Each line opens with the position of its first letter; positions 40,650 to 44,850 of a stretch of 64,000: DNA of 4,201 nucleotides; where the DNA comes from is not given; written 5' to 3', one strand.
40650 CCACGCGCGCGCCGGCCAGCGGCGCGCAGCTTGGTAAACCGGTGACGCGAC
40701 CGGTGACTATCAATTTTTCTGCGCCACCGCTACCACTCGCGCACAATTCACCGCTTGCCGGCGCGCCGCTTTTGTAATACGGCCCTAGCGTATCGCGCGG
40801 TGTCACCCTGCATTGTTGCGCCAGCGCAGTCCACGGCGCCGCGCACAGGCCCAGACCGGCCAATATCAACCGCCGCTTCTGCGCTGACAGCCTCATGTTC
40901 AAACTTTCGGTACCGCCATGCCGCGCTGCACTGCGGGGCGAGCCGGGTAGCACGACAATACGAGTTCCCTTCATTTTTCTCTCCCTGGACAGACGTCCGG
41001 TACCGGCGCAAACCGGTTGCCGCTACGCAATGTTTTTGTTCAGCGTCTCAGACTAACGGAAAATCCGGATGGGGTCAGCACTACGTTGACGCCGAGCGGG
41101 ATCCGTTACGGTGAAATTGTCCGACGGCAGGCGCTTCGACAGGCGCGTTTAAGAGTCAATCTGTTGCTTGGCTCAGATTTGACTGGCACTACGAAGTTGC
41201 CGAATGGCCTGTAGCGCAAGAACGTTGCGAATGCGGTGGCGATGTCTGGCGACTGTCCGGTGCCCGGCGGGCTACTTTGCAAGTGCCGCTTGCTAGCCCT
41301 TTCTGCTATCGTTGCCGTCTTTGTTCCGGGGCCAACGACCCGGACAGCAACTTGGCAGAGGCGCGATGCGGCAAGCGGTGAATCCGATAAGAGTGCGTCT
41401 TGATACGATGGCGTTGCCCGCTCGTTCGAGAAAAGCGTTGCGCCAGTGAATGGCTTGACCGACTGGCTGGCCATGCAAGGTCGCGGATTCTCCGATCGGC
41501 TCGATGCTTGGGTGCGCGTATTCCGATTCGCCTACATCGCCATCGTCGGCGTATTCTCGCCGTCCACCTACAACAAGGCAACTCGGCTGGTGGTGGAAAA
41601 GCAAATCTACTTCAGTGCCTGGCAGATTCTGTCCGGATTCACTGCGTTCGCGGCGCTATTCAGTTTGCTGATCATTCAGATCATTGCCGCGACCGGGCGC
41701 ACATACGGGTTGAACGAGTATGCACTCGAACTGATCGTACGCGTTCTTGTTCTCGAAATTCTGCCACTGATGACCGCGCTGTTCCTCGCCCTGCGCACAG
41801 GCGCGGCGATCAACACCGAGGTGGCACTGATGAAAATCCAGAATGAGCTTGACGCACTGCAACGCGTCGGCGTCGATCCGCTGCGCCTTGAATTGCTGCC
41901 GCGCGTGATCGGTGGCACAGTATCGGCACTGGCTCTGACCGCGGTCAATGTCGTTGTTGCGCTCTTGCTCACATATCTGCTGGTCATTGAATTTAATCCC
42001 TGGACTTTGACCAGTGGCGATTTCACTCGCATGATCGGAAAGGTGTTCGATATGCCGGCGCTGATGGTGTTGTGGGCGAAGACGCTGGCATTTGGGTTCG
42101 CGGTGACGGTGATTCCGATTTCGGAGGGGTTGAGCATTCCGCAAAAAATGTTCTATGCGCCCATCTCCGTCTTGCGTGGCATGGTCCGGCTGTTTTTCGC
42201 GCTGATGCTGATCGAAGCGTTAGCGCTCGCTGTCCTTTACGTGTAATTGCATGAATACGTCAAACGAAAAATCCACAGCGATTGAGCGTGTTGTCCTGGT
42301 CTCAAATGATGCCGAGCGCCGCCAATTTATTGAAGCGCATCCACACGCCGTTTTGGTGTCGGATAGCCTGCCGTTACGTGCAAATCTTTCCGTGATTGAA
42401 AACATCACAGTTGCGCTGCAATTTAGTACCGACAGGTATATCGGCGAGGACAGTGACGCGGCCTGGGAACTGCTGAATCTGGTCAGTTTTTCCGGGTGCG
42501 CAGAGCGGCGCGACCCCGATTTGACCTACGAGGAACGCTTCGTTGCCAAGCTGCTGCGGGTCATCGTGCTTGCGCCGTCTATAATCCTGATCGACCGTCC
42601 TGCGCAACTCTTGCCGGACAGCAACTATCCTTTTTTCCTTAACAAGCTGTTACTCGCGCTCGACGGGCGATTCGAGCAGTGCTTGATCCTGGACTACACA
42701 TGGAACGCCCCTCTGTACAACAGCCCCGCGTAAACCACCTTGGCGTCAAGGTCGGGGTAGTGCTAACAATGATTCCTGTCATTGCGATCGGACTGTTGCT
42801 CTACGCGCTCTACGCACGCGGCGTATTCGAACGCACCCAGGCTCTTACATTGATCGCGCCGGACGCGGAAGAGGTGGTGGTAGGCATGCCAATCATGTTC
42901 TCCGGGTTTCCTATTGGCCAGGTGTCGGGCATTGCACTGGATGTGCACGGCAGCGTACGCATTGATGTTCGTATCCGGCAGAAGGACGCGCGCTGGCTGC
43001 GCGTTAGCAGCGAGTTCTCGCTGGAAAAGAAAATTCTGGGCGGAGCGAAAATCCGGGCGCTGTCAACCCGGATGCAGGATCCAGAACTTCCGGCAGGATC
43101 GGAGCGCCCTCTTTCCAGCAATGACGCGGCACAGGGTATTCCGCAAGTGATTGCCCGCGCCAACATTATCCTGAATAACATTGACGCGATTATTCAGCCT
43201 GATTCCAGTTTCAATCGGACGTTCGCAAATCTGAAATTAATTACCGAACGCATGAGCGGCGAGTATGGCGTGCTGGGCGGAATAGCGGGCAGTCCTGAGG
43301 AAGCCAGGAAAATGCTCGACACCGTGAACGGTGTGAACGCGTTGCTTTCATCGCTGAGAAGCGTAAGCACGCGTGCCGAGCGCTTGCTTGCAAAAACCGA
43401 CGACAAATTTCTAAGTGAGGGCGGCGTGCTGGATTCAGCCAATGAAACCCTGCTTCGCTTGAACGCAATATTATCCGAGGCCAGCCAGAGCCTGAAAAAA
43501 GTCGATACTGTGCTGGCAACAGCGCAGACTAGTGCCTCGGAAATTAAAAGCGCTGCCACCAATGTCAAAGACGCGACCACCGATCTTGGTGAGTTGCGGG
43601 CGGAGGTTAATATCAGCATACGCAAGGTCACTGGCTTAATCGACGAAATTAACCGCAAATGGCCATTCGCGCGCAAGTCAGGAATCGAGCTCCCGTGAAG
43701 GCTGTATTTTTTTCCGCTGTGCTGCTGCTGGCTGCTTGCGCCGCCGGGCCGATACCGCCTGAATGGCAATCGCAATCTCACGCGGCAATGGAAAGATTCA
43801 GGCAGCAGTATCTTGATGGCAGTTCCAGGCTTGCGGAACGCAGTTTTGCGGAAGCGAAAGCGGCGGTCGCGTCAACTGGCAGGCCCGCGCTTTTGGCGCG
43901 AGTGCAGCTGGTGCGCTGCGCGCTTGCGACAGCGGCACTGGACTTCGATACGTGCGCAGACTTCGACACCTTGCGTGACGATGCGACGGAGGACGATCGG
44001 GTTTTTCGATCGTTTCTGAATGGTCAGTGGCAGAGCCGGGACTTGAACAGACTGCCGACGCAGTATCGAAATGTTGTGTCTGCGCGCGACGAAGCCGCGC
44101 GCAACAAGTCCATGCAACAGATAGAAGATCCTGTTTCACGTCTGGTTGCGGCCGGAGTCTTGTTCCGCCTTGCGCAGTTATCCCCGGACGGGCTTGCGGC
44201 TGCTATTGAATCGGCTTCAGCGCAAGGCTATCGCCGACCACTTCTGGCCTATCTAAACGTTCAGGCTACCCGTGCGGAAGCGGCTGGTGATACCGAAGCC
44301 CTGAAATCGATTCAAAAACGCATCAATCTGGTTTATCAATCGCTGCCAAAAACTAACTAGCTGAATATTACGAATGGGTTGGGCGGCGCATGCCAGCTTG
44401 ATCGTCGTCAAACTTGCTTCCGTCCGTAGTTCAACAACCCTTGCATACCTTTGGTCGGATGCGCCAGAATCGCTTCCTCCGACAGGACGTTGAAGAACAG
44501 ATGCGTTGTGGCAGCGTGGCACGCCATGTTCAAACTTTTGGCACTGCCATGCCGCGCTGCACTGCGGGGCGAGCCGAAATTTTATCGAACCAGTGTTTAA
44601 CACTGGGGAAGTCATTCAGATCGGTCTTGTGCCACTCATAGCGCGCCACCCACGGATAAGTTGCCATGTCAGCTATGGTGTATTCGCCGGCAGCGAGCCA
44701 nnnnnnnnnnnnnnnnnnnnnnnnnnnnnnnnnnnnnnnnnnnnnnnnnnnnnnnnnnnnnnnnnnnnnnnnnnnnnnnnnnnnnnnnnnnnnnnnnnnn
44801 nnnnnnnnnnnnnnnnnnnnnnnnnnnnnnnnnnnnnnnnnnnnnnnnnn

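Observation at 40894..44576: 3.6-kb AT-rich cassette bracketed by 52-bp direct repeats that are two diverged copies of a GST gene 3' end: an integration scar with no integrase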

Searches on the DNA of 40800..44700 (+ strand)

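Call 21: search_rna_families(source=window, start=40800, end=44700, threshold=evalue, max_evalue=1)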
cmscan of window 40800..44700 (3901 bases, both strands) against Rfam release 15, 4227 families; matches with E-value up to 1: 0.
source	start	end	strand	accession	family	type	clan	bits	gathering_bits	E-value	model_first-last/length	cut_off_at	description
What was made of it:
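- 41284..41365 (+): Conserved operon leader or promoter region, with a hairpin at about 41326-41343. In home loci it lies immediately upstream of the HpcH/HpaI-like first gene. No Rfam match (call 21).
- Tried and rejected: Rfam scan of 40800-44700 at E<=1: nothing, so there is no known RNA element in the insert ends (call 21).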

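Call 55: search_dna_similar(query=window:40946-44524:+, collection=plasmids, mode=distant, max_rows=8)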
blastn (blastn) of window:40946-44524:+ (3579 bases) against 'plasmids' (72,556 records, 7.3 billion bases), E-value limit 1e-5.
No match.

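Call 56: search_dna_similar(query=window:40946-44524:+, collection=phages, mode=distant, max_rows=8)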
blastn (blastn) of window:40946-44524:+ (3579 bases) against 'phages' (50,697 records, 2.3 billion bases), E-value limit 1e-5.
No match.
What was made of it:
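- On Site-specific integrative element or CIME: There is no plasmid or phage match (calls 55, 56).
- No plasmid or phage homolog (calls 55, 56).
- Tried and rejected: Plasmid and phage DNA searches: no match (calls 55, 56).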
